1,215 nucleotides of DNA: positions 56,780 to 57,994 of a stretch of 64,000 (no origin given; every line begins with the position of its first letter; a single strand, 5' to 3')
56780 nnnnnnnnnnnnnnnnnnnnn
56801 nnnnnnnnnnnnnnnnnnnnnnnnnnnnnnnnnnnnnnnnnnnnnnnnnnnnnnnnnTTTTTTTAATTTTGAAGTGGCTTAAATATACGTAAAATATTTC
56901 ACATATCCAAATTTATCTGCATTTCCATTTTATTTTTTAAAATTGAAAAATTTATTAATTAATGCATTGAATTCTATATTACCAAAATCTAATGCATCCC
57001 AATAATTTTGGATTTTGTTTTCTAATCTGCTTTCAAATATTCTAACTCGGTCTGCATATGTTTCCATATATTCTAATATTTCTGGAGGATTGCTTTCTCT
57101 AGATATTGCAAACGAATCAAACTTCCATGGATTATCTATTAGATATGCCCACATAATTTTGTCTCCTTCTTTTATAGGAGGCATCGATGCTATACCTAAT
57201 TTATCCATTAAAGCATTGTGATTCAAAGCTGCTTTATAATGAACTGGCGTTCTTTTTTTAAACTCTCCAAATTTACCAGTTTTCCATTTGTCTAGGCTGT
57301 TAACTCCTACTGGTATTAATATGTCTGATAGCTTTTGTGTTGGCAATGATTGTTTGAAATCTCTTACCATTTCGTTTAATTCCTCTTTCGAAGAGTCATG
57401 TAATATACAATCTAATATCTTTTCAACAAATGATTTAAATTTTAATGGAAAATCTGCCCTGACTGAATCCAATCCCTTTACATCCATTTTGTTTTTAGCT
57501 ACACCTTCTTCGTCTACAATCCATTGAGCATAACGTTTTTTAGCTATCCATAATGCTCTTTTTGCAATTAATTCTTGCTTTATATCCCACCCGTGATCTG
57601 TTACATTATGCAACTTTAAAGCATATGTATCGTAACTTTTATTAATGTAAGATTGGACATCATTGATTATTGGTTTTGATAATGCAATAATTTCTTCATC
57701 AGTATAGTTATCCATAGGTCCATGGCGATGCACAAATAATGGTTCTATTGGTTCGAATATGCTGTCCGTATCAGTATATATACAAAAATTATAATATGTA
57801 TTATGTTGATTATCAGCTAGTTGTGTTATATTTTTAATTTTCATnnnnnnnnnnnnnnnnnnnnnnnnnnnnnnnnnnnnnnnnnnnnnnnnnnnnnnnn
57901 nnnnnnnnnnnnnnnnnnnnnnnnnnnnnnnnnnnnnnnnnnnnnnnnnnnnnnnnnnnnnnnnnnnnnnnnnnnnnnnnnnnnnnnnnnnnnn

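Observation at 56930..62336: Family-B DNA polymerase split between motif B and motif C by a 2.6-kb homing-endonuclease island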

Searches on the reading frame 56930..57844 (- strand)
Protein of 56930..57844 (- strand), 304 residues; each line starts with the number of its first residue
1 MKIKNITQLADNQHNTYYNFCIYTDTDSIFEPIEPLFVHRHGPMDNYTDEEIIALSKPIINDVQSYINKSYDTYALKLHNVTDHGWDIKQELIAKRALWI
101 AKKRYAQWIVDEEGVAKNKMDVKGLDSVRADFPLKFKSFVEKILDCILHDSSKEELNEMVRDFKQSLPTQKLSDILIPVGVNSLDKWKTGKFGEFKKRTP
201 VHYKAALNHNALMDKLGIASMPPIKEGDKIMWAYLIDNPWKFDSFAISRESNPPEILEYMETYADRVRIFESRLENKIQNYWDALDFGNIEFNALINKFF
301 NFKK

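Call 3: search_protein_families(library=pfam, proteins=[window:56930-57844:-], max_evalue=0.01)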
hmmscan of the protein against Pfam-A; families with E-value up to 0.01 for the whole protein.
window:56930-57844:- (304 aa): 1 family
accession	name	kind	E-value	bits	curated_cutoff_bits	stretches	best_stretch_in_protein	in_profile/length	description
PF00136.26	DNA_pol_B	-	8.9e-12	45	23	1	87-237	265-410/453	DNA polymerase family B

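Call 10: search_solved_structures(query=window:56930-57844:-, show_alignments=1, max_evalue=0.001)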
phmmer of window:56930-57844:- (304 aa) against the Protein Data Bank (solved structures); distinct sequences matched with E-value up to 0.001: 1.
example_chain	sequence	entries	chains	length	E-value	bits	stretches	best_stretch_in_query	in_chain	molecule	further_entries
6wya_A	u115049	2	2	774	0.00054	22.8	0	86-180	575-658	DNA polymerase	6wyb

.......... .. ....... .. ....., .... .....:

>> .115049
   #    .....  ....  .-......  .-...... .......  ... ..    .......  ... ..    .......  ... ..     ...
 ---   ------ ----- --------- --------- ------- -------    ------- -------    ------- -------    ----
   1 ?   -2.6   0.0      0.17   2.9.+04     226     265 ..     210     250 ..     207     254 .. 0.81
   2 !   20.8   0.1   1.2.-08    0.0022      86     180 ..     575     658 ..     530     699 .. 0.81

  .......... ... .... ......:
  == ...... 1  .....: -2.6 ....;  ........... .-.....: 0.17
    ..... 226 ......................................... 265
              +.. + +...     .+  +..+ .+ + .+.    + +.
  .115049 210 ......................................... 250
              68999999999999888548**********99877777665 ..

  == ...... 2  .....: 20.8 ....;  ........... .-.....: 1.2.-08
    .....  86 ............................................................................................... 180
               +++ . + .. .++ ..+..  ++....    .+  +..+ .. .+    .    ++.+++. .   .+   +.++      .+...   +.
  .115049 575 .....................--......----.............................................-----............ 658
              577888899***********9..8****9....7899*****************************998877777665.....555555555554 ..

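Call 14: find_homologous_proteins(query=window:56930-57844:-, max_evalue=1e-10)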
Query window:56930-57844:- (304 aa): 132 proteins with E <= 1e-10 among 671 candidates; the best 120 are listed.
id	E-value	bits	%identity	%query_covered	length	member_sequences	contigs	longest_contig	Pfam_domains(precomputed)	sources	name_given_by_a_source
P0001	3.4e-205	698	100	100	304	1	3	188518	PF00136.27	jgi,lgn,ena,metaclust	metaclust:\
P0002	2.6e-94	334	50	98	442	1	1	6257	PF00136.27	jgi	jgi:DNA polymerase elongation subunit (family B)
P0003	1.9e-92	328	49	99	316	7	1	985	-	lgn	-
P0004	2.6e-91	324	49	99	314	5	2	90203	PF00136.27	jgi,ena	-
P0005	2.1e-90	321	47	99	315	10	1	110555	PF00136.27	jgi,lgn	-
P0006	4.5e-89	317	51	91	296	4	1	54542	PF00136.27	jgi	jgi:hypothetical protein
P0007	9.4e-87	309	45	99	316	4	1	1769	PF00136.27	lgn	-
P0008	5.4e-86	307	48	99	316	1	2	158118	PF00136.27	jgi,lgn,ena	jgi:DNA polymerase elongation subunit (family B)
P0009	2.6e-85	305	49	97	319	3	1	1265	PF00136.27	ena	-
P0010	3.8e-85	304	51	91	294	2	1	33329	PF00136.27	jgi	jgi:DNA polymerase elongation subunit (family B)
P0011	1.0e-84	303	49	97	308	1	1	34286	PF00136.27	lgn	-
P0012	7.5e-83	297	49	99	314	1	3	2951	PF00136.27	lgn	-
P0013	3.2e-80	288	46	96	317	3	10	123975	PF00136.27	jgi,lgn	-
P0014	6.8e-79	284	46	96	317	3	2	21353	PF00136.27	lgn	-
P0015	7.2e-76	274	47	91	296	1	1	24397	PF00136.27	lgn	-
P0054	1.1e-53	201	38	99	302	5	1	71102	PF00136.27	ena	-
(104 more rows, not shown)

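Call 17: find_encoding_contigs(protein=P0001, flank=8000, max_places=4)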
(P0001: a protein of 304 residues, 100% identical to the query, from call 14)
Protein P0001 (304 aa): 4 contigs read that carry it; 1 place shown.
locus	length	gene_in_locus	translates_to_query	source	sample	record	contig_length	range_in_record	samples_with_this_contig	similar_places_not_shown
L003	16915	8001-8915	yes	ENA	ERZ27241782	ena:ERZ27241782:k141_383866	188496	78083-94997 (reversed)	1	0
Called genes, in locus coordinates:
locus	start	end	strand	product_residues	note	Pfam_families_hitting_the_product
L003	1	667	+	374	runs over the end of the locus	PF01658:Inos-1-P_synth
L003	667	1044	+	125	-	-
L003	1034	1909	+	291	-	PF06508:QueC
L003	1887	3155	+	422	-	-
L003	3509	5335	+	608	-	PF03104:DNA_pol_B_exo1, PF00136:DNA_pol_B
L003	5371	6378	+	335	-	PF01541:GIY-YIG, PF07460:NUMOD3 (faint)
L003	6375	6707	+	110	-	-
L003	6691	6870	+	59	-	-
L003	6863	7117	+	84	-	-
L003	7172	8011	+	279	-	-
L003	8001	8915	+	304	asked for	PF00136:DNA_pol_B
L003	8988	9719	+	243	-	-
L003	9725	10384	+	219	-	-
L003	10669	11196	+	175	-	PF00156:Pribosyltran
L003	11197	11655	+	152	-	PF01242:PTPS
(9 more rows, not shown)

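Call 18: find_encoding_contigs(protein=P0008, flank=8000, max_places=3)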
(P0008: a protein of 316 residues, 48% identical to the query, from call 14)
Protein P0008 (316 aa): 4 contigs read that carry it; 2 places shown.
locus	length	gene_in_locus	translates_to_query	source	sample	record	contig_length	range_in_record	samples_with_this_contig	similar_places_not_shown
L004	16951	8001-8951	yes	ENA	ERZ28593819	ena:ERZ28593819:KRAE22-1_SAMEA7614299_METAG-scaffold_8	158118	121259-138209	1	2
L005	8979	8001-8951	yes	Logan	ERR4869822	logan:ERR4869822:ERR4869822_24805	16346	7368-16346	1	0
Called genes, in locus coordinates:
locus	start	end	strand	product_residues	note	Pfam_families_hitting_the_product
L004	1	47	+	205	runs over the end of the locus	PF01227:GTP_cyclohydroI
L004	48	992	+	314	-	PF00266:Aminotran_5 (weak)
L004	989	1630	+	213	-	PF02540:NAD_synthase (weak), PF06508:QueC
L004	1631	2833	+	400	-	-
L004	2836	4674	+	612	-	PF03104:DNA_pol_B_exo1, PF00136:DNA_pol_B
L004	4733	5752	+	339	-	-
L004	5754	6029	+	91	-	-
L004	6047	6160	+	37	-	-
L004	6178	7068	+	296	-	-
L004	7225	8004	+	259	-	-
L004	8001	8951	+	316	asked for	PF00136:DNA_pol_B (faint)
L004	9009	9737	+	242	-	-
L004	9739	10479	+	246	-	-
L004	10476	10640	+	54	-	-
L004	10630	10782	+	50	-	-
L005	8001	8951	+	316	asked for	PF00136:DNA_pol_B (faint)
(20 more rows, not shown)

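Call 21: find_encoding_contigs(protein=P0004, flank=8000, max_places=2)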
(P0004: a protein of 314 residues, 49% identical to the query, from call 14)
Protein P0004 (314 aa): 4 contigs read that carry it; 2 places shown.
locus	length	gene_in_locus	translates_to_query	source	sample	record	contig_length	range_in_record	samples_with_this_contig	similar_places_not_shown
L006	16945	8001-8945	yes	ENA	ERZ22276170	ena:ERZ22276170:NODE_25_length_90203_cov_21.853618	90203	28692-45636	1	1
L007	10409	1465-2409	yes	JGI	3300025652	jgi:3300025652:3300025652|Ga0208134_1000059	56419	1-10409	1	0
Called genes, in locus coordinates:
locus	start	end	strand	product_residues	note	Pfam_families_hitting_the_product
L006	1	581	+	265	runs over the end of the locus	PF04055:Radical_SAM (faint)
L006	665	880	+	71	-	-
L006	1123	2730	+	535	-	PF00118:Cpn60_TCP1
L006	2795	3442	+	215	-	PF01227:GTP_cyclohydroI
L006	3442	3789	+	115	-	-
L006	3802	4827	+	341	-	-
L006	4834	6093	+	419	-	-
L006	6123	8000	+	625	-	PF03104:DNA_pol_B_exo1, PF00136:DNA_pol_B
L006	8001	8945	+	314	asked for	PF00136:DNA_pol_B (weak)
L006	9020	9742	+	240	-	-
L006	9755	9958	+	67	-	-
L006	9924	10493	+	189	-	PF00156:Pribosyltran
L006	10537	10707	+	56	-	-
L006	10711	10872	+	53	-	-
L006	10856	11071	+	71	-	-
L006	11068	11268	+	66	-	-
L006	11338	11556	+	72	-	PF14902:DUF4494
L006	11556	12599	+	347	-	-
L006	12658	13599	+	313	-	PF05496:RuvB_N, PF00004:AAA, PF13401:AAA_22 (faint), PF13177:DNA_pol3_delta2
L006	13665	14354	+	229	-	PF07460:NUMOD3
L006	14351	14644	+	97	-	-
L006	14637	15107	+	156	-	-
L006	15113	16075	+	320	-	PF12705:PDDEXK_1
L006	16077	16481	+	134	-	PF10686:YAcAr (weak)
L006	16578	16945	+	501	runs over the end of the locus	PF00534:Glycos_transf_1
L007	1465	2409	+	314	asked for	PF00136:DNA_pol_B (weak)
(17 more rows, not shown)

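Call 22: find_encoding_contigs(protein=P0005, flank=8000, max_places=2)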
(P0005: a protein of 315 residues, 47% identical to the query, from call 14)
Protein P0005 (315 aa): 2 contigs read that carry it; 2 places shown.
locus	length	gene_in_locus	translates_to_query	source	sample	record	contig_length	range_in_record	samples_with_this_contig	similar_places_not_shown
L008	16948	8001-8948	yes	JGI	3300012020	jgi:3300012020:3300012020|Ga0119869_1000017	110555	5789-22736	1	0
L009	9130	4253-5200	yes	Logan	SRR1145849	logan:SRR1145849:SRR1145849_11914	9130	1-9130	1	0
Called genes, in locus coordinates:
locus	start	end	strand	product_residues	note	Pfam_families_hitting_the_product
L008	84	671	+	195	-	PF01227:GTP_cyclohydroI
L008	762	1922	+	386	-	PF01658:Inos-1-P_synth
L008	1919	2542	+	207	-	PF13578:Methyltransf_24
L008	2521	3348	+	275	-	PF06508:QueC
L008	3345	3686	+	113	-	-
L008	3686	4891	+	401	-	-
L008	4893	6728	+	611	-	PF03104:DNA_pol_B_exo1, PF00136:DNA_pol_B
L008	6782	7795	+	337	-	-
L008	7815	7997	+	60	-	-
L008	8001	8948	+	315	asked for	PF00136:DNA_pol_B (weak)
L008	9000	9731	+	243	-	-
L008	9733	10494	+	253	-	-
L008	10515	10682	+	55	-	-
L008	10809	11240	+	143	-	PF01242:PTPS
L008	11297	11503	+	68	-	PF14902:DUF4494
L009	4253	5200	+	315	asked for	PF00136:DNA_pol_B (weak)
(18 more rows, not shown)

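Call 23: find_encoding_contigs(protein=P0054, flank=8000, max_places=2)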
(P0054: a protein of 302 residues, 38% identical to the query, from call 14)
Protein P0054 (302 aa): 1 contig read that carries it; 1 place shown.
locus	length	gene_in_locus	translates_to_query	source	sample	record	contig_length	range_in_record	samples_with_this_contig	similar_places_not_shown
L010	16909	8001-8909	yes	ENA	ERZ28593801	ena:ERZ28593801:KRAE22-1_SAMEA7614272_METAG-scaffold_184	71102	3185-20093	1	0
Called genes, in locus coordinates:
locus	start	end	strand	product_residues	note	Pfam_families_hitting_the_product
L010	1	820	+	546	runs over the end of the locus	PF13522:GATase_6, PF13537:GATase_7, PF00733:Asn_synthase, PF03054:tRNA_Me_trans (weak), PF00733:Asn_synthase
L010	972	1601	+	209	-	PF02826:2-Hacid_dh_C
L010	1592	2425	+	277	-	-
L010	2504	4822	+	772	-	-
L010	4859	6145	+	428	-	PF01555:N6_N4_Mtase (weak)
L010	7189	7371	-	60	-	-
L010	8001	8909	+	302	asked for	PF00136:DNA_pol_B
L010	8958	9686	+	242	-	-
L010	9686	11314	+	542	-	-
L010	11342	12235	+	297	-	PF07460:NUMOD3 (faint)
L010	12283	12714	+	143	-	PF00692:dUTPase, PF22769:DCD (weak)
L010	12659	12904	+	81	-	-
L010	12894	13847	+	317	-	PF13401:AAA_22 (faint), PF00004:AAA, PF13177:DNA_pol3_delta2 (weak)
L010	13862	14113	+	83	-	-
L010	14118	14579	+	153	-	PF16790:Phage_clamp_A (weak)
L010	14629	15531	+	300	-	PF12705:PDDEXK_1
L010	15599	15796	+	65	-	-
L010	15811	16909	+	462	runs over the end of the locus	PF20706:GT4-conflict (weak), PF00534:Glycos_transf_1 (faint)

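Call 38: find_encoding_contigs(protein=P0013, flank=8000, max_places=2)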
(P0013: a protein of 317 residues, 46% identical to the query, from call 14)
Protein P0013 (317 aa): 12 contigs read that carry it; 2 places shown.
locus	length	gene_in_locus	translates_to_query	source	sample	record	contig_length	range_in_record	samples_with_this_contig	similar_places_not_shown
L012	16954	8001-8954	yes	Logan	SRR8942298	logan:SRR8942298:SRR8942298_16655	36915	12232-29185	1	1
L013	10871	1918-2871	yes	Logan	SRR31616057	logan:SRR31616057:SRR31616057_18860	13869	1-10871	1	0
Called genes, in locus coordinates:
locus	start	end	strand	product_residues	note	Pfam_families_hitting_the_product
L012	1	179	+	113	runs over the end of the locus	-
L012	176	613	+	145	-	PF00692:dUTPase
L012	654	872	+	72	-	-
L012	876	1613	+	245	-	-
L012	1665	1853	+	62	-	-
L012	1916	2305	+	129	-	-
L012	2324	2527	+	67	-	-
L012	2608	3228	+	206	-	PF01227:GTP_cyclohydroI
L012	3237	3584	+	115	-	-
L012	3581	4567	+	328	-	-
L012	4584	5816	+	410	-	-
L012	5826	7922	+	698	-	PF03104:DNA_pol_B_exo1, PF00136:DNA_pol_B, PF14890:Intein_splicing (weak)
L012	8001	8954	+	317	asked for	PF00136:DNA_pol_B (weak)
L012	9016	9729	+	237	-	-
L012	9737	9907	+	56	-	-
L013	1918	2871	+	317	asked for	PF00136:DNA_pol_B (weak)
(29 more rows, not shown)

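Call 39: find_encoding_contigs(protein=P0002, flank=6000, max_places=2)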
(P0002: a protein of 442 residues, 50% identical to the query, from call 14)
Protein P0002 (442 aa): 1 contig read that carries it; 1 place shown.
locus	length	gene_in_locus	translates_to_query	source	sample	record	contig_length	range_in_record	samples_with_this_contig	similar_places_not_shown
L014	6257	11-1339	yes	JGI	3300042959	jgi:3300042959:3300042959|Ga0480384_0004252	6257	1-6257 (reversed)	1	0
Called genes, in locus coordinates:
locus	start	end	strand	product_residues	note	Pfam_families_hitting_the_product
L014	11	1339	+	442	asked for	PF00136:DNA_pol_B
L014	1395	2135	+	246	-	-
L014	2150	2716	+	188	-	PF00156:Pribosyltran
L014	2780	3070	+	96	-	-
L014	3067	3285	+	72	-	PF14902:DUF4494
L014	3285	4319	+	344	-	-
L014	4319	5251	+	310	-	PF05496:RuvB_N, PF13401:AAA_22 (faint), PF00004:AAA, PF13173:AAA_14 (faint), PF13177:DNA_pol3_delta2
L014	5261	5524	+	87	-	-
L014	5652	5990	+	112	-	-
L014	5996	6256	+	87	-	?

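Call 47: search_dna_similar(query=window:56930-57844:-, collection=phages, mode=protein, max_rows=30)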
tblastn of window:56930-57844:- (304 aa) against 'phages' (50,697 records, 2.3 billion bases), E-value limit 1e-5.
Records with a match: 1548; places in all: 1548; records where one place covers at least 80% of the query: 978.
Best place of each record, by identity: <60% 1548.
By first word of the organism name: Synechococcus 375; Klebsiella 320; Salmonella 169; Escherichia 148; Vibrio 129; Cyanophage 61; Aeromonas 39; Prochlorococcus 24; Enterobacter 23; Cronobacter 21; and 40 more.
By host as written in the record: - 341; Klebsiella pneumoniae 110; Synechococcus 107; Escherichia coli 64; Synechococcus sp. 38; Synechococcus sp. WH7803 28; Salmonella enterica 26; Synechococcus sp. WH8102 20; and 344 more.
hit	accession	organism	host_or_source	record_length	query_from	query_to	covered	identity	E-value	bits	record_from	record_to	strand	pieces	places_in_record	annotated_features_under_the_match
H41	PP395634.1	Microcystis phage Mel-JY01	Microcystis elabens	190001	19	303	94%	36.2%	2e-48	178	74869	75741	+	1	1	PolB DNA polymerase elongation subunit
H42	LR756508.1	uncultured phage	metagenomic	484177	22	287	88%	36.3%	9e-55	196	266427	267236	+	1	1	record has no annotation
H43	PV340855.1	Synechococcus phage Sf-FR1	Synechococcus sp. WH8102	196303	19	301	93%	31.6%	3e-22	102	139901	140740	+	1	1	DNA polymerase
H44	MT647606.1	Pelagibacter phage Mosig EXVC030M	Candidatus Pelagibacter ubique HTCC1062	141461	19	301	93%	30.6%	8e-23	104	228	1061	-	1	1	putative DNA polymerase | putative adenine methyltransferase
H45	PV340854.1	Synechococcus phage Sf-FP1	Synechococcus sp. WH8102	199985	11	287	91%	30.9%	5e-24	107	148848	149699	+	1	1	DNA polymerase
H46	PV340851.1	Synechococcus phage Sf-CH3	Synechococcus sp. WH8102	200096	11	287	91%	30.9%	5e-24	107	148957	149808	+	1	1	DNA polymerase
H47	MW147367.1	Synechococcus phage S-H9-2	Synechococcus sp. WH 8102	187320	19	285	88%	31.4%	6e-21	99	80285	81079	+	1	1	DNA polymerase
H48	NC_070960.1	Synechococcus phage S-H9-2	Synechococcus sp. WH 8102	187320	19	285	88%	31.4%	6e-21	99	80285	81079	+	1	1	DNA polymerase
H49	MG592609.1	Vibrio phage 1.244.A._10N.261.54.C3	Vibrio sp. sp. F13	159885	9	279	89%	30.8%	1e-16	86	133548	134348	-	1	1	DNA polymerase family B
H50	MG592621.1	Vibrio phage 1.255.O._10N.286.45.F1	Vibrio splendidus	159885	9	279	89%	30.8%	1e-16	86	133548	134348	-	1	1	DNA polymerase family B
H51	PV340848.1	Synechococcus phage Sf-CH11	Synechococcus sp. WH8102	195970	19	280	86%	31.2%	1e-20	98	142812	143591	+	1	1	DNA polymerase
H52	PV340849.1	Synechococcus phage Sf-CH1a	Synechococcus sp. WH8102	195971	19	280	86%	31.2%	1e-20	98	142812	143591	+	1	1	DNA polymerase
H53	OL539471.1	Cronobacter phage vB_CsaD_Banach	Cronobacter sakazakii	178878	14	301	95%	28.1%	2e-16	85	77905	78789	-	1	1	putative DNA polymerase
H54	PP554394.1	Citrobacter phage Citrof4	Citrobacter freundii 165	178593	14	301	95%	28.1%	4e-16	84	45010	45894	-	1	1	DNA polymerase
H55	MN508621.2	Enterobacter phage EC-W1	Enterobacter cloacae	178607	14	301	95%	28.1%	4e-16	84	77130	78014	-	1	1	DNA polymerase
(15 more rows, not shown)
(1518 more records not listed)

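Call 67: find_encoding_contigs(protein=P0010, flank=7000, max_places=1)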
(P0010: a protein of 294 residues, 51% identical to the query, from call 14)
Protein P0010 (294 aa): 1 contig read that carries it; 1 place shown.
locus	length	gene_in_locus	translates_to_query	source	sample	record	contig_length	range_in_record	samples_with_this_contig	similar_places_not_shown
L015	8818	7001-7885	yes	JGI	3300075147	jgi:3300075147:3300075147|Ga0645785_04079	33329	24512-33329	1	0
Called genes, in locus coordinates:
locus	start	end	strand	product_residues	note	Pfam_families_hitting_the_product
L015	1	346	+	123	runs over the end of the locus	PF03819:MazG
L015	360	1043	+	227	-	PF20043:DUF6445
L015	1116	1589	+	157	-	PF03013:Pyr_excise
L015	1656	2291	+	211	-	PF01227:GTP_cyclohydroI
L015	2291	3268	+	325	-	-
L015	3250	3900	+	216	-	PF06508:QueC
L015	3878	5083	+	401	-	-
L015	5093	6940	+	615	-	PF03104:DNA_pol_B_exo1, PF00136:DNA_pol_B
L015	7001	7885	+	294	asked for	PF00136:DNA_pol_B (weak)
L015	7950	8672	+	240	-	-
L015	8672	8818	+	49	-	?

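Call 72: find_encoding_contigs(protein=P0015, flank=5000, max_places=1)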
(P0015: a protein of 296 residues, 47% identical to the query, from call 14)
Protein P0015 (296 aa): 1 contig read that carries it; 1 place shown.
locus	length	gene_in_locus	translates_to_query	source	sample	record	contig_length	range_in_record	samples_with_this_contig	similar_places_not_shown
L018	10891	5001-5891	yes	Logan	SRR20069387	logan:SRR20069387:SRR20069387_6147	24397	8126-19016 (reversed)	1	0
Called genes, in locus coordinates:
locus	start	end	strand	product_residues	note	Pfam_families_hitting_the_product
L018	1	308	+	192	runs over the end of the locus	PF01227:GTP_cyclohydroI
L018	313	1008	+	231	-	PF06508:QueC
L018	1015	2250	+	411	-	-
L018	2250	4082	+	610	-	PF03104:DNA_pol_B_exo1, PF00136:DNA_pol_B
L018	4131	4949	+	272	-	PF07460:NUMOD3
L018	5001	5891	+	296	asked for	PF00136:DNA_pol_B (weak)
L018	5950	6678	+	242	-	-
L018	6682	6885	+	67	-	-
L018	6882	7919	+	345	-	-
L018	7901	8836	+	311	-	PF05496:RuvB_N, PF00004:AAA, PF13173:AAA_14 (weak), PF13401:AAA_22 (faint), PF13177:DNA_pol3_delta2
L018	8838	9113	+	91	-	-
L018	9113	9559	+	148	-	-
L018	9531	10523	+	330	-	PF12705:PDDEXK_1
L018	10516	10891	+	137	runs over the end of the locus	PF10686:YAcAr (weak)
